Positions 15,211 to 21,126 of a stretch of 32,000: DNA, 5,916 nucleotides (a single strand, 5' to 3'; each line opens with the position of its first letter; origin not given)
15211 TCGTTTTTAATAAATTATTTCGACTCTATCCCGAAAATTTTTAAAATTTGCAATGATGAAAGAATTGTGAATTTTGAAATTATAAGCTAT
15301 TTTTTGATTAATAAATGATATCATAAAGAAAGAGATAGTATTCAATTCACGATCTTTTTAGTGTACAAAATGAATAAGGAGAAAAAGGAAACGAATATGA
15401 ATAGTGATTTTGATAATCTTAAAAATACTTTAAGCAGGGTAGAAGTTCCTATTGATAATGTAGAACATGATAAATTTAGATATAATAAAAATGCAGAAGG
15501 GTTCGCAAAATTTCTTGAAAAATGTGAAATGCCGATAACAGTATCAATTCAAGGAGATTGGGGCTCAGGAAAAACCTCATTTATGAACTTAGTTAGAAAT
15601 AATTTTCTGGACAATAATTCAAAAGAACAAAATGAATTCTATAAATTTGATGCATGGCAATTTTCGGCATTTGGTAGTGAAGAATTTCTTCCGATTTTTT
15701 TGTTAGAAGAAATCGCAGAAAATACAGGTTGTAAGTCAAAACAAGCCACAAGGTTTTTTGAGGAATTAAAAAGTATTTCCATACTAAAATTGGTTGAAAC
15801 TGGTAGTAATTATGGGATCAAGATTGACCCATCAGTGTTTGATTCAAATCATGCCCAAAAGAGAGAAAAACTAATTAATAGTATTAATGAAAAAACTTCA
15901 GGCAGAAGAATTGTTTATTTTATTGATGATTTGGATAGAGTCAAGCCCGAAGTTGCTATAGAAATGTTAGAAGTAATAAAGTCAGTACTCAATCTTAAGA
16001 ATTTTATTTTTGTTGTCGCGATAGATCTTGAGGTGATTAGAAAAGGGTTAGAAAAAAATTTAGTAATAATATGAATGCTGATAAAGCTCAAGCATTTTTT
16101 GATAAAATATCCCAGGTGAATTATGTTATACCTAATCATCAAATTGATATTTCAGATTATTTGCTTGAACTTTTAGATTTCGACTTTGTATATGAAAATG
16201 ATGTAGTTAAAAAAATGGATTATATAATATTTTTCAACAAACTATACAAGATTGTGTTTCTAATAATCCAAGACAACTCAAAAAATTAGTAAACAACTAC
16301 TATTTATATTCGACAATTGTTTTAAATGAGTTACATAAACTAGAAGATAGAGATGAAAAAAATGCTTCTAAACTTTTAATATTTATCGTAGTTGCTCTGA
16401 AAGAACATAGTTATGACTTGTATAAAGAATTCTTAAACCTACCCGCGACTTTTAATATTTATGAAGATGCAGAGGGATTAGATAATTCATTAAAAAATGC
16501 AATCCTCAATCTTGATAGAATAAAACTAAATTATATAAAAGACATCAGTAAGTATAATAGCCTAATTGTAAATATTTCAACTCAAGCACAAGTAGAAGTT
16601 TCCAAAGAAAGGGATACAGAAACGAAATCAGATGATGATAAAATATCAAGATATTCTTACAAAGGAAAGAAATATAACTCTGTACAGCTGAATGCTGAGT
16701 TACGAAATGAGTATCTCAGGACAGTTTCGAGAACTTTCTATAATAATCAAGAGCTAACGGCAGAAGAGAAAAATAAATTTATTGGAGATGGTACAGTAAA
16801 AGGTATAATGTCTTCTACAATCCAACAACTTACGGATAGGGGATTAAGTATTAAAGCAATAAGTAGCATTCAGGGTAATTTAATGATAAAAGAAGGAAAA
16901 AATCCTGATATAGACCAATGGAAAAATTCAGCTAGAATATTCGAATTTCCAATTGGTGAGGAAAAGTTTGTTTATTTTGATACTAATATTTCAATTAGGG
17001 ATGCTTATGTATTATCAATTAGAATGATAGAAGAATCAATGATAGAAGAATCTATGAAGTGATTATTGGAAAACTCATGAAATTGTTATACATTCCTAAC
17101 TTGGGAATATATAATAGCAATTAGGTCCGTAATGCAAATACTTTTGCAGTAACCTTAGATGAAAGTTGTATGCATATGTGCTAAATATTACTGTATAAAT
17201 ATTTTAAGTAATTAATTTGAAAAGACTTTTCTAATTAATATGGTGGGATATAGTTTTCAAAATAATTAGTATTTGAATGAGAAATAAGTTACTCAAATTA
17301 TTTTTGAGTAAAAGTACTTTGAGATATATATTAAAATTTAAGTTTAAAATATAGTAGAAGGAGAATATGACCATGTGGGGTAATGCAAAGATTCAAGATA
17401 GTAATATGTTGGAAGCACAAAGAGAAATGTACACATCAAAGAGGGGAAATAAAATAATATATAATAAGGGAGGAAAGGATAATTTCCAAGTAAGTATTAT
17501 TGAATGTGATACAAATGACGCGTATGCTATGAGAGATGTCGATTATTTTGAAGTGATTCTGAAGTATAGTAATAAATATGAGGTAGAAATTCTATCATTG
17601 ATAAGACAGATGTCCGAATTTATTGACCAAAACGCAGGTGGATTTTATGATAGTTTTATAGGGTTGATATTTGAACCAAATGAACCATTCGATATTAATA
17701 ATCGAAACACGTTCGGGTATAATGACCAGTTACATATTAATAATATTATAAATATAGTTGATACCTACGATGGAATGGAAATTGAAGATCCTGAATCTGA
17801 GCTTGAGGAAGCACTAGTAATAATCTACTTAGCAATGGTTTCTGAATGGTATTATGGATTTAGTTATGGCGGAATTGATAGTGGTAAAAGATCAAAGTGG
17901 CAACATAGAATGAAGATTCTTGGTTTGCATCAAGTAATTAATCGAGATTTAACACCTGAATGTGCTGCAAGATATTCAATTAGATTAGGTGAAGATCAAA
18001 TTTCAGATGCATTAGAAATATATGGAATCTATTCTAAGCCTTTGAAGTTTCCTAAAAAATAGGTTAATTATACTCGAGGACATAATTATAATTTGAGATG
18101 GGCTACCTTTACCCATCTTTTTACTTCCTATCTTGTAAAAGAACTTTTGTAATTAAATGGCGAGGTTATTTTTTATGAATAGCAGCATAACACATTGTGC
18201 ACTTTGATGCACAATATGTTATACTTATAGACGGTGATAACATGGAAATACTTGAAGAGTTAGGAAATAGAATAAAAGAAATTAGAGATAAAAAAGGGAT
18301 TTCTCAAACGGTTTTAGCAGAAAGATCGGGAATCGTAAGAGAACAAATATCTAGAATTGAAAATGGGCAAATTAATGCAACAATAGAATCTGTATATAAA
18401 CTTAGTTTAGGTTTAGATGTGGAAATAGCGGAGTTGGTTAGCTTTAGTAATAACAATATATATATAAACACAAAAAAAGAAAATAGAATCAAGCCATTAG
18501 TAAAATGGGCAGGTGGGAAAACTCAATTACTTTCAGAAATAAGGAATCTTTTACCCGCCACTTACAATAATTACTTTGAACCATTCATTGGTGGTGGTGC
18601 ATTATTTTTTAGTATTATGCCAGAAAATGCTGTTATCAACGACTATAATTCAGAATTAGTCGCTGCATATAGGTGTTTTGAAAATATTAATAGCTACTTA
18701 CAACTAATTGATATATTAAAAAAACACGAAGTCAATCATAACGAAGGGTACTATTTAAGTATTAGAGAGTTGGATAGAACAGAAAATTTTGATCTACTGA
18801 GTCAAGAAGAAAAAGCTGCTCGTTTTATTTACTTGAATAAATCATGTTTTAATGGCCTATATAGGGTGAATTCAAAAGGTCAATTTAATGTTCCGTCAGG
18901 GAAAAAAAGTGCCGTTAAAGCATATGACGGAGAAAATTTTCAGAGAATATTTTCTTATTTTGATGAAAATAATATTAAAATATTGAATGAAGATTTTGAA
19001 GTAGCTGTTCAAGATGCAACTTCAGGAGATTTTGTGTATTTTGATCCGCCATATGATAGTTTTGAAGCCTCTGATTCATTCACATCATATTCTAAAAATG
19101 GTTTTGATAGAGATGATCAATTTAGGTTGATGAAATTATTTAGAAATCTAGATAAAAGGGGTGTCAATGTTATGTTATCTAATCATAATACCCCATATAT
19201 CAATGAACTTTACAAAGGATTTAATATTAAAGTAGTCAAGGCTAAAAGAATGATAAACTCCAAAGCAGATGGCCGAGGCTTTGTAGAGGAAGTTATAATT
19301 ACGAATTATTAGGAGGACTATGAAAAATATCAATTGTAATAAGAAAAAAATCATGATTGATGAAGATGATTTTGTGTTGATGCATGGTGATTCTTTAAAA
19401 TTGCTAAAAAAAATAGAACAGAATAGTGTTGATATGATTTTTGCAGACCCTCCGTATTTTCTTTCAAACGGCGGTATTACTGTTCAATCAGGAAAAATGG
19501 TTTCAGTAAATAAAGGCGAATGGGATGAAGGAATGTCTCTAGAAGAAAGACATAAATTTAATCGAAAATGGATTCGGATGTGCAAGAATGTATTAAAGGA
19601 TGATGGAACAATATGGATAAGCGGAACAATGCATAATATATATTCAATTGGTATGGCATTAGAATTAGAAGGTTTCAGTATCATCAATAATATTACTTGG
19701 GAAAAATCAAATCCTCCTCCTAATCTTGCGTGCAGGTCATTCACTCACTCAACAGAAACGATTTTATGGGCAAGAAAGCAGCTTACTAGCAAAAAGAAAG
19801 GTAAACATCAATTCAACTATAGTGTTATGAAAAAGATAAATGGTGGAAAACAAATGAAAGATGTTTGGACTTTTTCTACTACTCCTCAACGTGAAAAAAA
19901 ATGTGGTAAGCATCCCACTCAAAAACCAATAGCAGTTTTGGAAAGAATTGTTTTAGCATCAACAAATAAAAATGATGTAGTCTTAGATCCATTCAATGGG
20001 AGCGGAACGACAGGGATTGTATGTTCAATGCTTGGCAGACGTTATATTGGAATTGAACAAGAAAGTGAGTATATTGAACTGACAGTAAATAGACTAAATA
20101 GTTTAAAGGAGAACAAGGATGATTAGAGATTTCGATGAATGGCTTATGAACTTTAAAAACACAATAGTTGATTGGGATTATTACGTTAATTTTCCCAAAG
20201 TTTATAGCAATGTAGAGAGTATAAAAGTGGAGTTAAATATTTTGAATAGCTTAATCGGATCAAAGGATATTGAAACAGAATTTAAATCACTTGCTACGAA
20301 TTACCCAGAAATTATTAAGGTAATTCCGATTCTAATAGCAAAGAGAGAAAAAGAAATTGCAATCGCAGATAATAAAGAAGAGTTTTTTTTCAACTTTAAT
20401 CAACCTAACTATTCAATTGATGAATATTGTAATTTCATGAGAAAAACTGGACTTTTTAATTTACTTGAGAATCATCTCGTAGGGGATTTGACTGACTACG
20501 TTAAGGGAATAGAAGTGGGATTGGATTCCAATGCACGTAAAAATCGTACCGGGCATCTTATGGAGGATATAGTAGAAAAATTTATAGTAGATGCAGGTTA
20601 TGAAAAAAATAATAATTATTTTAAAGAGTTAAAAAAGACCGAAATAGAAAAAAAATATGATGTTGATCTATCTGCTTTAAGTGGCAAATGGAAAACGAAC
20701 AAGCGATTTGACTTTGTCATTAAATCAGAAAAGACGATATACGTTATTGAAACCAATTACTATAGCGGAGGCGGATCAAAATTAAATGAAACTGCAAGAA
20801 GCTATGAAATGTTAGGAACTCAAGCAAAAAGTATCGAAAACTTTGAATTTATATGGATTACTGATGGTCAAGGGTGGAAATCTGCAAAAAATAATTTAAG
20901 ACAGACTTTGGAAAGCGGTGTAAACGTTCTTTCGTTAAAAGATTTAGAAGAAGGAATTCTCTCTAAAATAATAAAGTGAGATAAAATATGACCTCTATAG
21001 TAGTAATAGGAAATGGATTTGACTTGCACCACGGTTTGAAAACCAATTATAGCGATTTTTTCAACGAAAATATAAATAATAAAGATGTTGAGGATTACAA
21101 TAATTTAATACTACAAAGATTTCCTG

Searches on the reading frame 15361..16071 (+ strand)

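Call 41: search_protein_families(library=pfam, proteins=[window:15361-16071:+], max_evalue=0.001)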
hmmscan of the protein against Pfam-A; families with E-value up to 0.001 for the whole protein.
window:15361-16071:+ (237 aa): 2 families
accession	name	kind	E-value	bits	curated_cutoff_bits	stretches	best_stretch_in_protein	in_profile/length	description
PF07693.20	KAP_NTPase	-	4.4e-29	102.1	20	1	41-234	1-203/293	KAP family P-loop domain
PF13401.12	AAA_22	-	0.00091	20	27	0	63-219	10-120/130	AAA domain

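Call 42: search_protein_families(library=padloc, proteins=[window:15361-16071:+], max_evalue=0.001)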
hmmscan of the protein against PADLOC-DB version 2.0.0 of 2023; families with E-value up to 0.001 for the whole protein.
window:15361-16071:+ (237 aa): 7 families
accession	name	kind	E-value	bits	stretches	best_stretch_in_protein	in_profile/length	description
PDLC02361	PifA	-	1.1e-26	91.6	2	117-235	123-235/720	PifA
PDLC04959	PDC-S20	-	1.7e-23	81.9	2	168-224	172-228/464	-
PDLC02209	QatA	-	4.2e-19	66.6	2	37-152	11-125/646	-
PDLC02210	QatA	-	2.8e-17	60.4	2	51-137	24-106/593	-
PDLC04956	PDC-S20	-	1.4e-16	58.9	2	169-221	167-219/450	-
PDLC04958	PDC-S20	-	2.3e-10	38.4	1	169-228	161-220/458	-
PDLC04957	PDC-S20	-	1.1e-09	36.3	1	166-232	166-233/446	-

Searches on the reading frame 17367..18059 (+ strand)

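Call 41: search_protein_families(library=pfam, proteins=[window:17367-18059:+], max_evalue=0.001)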
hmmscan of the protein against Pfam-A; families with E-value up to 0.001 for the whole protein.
window:17367-18059:+ (231 aa): 1 family
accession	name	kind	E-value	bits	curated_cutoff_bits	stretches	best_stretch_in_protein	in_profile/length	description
PF22539.1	DUF7004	-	3.6e-11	43.7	27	1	122-217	71-151/155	Family of unknown function (DUF7004)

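Call 42: search_protein_families(library=padloc, proteins=[window:17367-18059:+], max_evalue=0.001)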
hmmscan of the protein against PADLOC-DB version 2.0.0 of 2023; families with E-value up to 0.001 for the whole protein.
window:17367-18059:+ (231 aa): 0 families

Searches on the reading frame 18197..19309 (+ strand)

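Call 41: search_protein_families(library=pfam, proteins=[window:18197-19309:+], max_evalue=0.001)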
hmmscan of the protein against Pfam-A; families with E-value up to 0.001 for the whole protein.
window:18197-19309:+ (371 aa): 5 families
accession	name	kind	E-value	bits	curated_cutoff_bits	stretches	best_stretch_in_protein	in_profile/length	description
PF02086.21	MethyltransfD12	-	1.1e-60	205.9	22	1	104-353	1-253/253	D12 class N6 adenine-specific DNA methyltransferase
PF01381.28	HTH_3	-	7e-14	52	23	1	26-80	1-55/55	Helix-turn-helix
PF12844.13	HTH_19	-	5.5e-10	39.4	30.2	1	23-80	1-58/64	Helix-turn-helix domain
PF13560.12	HTH_31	-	1.9e-07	31.7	27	1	21-63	1-44/64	Helix-turn-helix domain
PF13443.12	HTH_26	-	3.7e-07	30.7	22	1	25-83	1-60/63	Cro/C1-type HTH DNA-binding domain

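Call 42: search_protein_families(library=padloc, proteins=[window:18197-19309:+], max_evalue=0.001)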
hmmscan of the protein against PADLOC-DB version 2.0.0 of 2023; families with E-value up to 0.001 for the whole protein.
window:18197-19309:+ (371 aa): 36 families (the best 25 are shown)
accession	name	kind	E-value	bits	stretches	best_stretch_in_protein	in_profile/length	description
PDLC03294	MTase_II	-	2e-93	311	1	97-371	3-271/272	Type II methyltransferase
PDLC03735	oMTase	-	1.9e-84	281.4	1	94-371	3-282/284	orphan methyltransferase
PDLC03261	MTase_II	-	1e-64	217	1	86-367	11-283/643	Type II methyltransferase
PDLC03729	oMTase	-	7.5e-59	197.5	1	98-367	4-265/275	orphan methyltransferase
PDLC03266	MTase_II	-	2e-58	196.1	1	93-368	9-281/285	Type II methyltransferase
PDLC03344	MTase_II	-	1.3e-35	120.5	1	98-237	3-140/154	Type II methyltransferase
PDLC03247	MTase_II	-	3.5e-28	96.6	1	98-371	2-265/282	Type II methyltransferase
PDLC03383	MTase_II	-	4.6e-27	93.3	1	86-371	6-313/318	Type II methyltransferase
PDLC03264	MTase_II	-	4.3e-26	89.9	1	96-370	9-282/306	Type II methyltransferase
PDLC03287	MTase_II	-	2.5e-18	64.2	1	86-371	350-641/646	Type II methyltransferase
PDLC03290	MTase_II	-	1.8e-15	55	1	96-329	2-236/292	Type II methyltransferase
PDLC03253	MTase_II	-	1.9e-15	55.3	1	98-370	3-252/253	Type II methyltransferase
PDLC03349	MTase_II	-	1e-14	52.4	2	182-320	170-304/374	Type II methyltransferase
PDLC03302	MTase_II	-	6.7e-14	49.5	1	91-328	352-575/626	Type II methyltransferase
PDLC03717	oMTase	-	1.6e-13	48.7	1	98-371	2-266/285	orphan methyltransferase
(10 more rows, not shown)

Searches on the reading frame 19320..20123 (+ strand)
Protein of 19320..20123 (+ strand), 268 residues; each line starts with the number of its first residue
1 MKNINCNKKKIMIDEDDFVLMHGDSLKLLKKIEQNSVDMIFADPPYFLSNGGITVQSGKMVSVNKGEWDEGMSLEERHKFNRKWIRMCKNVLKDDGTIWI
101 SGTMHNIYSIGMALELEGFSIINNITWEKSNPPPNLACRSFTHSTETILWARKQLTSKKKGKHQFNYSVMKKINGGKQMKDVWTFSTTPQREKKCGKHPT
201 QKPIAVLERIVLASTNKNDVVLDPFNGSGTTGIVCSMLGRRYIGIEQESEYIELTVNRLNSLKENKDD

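Call 41: search_protein_families(library=pfam, proteins=[window:19320-20123:+], max_evalue=0.001)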
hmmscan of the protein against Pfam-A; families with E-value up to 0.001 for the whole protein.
window:19320-20123:+ (268 aa): 4 families
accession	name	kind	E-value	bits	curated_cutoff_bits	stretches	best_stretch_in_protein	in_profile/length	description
PF01555.25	N6_N4_Mtase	-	5e-63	213.4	26.7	1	37-256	1-220/221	DNA methylase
PF02384.22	N6_Mtase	-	4.5e-05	23.3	20.4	0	13-99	102-180/311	N-6 DNA Methylase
PF03602.21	Cons_hypoth95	-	5.1e-05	23.5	24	0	5-48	81-125/182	Conserved hypothetical protein 95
PF01170.24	UPF0020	-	0.00027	21.1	22.3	0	212-250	23-62/197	RMKL-like, methyltransferase domain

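Call 42: search_protein_families(library=padloc, proteins=[window:19320-20123:+], max_evalue=0.001)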
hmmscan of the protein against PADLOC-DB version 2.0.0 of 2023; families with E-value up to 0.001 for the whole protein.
window:19320-20123:+ (268 aa): 76 families (the best 25 are shown)
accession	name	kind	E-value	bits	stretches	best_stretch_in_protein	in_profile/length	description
PDLC03371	MTase_II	-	5.2e-104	345.4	1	12-265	6-258/260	Type II methyltransferase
PDLC03216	MTase_II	-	6.4e-82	273.4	1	19-267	13-263/364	Type II methyltransferase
PDLC03738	oMTase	-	4.9e-72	240.7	1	20-264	23-270/376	orphan methyltransferase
PDLC03299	MTase_II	-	1.2e-50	170.7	1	11-264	8-262/296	Type II methyltransferase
PDLC03302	MTase_II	-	7.1e-43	145.2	1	24-260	11-261/626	Type II methyltransferase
PDLC03279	MTase_II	-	4e-37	125.8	1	20-260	359-585/587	Type II methyltransferase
PDLC03387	MTase_II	-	1.3e-34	117.7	2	111-264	132-281/289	Type II methyltransferase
PDLC03339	MTase_II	-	2.6e-34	116.6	2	148-261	158-273/399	Type II methyltransferase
PDLC03320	MTase_II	-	2.7e-33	113.4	1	16-265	31-280/289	Type II methyltransferase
PDLC03265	MTase_II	-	9.7e-31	105.4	2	150-262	225-331/333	Type II methyltransferase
PDLC03353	MTase_II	-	3.2e-30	103.6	1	19-263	11-254/260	Type II methyltransferase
PDLC03230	MTase_II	-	8.1e-26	89.1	1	21-260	39-283/360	Type II methyltransferase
PDLC03354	MTase_II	-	6.4e-25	86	2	174-261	302-384/425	Type II methyltransferase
PDLC03305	MTase_II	-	1.9e-24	84.8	1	20-263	15-246/513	Type II methyltransferase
PDLC03228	MTase_II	-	2.1e-23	81.3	2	181-262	132-208/227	Type II methyltransferase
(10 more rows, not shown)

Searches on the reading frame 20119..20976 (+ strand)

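Call 41: search_protein_families(library=pfam, proteins=[window:20119-20976:+], max_evalue=0.001)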
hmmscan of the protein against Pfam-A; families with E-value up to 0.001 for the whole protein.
window:20119-20976:+ (286 aa): 1 family
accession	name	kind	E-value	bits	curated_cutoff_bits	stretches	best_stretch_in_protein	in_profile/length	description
PF04556.18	DpnII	-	4.1e-104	348.2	23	1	4-282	1-277/278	DpnII restriction endonuclease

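Call 42: search_protein_families(library=padloc, proteins=[window:20119-20976:+], max_evalue=0.001)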
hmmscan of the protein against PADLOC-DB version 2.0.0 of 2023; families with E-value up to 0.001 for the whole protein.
window:20119-20976:+ (286 aa): 2 families
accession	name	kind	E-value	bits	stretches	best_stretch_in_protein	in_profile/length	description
PDLC03548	REase_II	-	6e-106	352.1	1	3-285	5-288/290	Type II restriction enzyme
PDLC03569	REase_II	-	1.1e-32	111.9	1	99-283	19-202/205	Type II restriction enzyme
